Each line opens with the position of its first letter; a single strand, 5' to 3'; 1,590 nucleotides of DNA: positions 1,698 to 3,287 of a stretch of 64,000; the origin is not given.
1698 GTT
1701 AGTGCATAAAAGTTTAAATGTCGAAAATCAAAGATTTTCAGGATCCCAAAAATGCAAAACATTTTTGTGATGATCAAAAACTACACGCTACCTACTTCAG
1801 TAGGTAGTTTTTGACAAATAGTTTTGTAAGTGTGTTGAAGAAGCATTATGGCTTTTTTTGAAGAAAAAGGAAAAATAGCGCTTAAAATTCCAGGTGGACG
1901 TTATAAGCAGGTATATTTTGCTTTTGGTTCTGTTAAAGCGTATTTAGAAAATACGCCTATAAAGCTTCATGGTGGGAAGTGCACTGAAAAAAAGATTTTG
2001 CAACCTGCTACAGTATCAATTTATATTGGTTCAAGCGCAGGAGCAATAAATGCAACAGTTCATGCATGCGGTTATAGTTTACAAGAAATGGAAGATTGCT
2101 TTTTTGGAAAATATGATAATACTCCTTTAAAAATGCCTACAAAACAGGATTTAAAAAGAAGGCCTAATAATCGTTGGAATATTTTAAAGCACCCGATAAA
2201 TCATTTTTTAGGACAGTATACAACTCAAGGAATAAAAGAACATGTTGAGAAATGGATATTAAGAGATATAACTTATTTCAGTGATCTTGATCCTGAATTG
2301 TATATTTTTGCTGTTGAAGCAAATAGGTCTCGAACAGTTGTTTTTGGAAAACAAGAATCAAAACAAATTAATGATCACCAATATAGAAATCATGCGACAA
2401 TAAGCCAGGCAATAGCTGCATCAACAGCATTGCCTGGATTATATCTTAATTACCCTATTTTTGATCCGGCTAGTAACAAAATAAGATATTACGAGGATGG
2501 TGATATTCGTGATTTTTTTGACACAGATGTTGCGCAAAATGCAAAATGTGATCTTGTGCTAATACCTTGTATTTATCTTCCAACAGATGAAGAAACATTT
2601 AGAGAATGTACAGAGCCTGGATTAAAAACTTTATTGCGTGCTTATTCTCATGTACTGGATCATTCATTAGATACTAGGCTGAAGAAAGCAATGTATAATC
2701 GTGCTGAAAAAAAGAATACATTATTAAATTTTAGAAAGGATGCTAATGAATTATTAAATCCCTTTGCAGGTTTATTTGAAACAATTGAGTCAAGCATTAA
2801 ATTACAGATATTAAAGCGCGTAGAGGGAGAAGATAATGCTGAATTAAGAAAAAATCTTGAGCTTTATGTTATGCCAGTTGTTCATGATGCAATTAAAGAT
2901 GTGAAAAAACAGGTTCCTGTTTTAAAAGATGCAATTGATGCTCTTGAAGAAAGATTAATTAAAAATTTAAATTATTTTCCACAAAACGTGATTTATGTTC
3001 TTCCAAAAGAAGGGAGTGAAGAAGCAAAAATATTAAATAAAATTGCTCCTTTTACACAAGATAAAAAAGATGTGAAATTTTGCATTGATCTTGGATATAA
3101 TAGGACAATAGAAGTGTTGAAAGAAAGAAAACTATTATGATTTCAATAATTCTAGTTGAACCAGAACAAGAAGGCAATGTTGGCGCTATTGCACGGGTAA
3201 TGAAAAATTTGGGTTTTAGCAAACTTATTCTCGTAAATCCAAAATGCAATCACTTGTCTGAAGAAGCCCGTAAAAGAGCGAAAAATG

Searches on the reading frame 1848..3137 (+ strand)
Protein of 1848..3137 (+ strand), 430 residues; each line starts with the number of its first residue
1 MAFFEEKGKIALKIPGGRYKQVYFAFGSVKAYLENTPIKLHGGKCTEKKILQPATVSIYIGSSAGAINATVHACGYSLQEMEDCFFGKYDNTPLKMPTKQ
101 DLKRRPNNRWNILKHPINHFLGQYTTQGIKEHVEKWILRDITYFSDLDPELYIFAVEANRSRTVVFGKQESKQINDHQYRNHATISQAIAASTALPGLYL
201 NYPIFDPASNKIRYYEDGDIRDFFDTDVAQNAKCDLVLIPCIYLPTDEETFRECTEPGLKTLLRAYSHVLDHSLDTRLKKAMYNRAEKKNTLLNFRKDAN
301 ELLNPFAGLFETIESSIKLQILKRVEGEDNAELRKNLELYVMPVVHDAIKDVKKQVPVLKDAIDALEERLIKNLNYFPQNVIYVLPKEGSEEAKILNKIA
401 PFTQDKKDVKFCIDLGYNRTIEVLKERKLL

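Call 66: search_protein_families(library=pfam, proteins=[window:1848-3137:+], max_evalue=0.00001)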
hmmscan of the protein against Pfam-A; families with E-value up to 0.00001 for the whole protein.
window:1848-3137:+ (430 aa): 1 family
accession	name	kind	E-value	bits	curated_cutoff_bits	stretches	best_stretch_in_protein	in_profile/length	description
PF01734.28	Patatin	-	1.6e-11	45.2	27.7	1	56-229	28-190/191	Patatin-like phospholipase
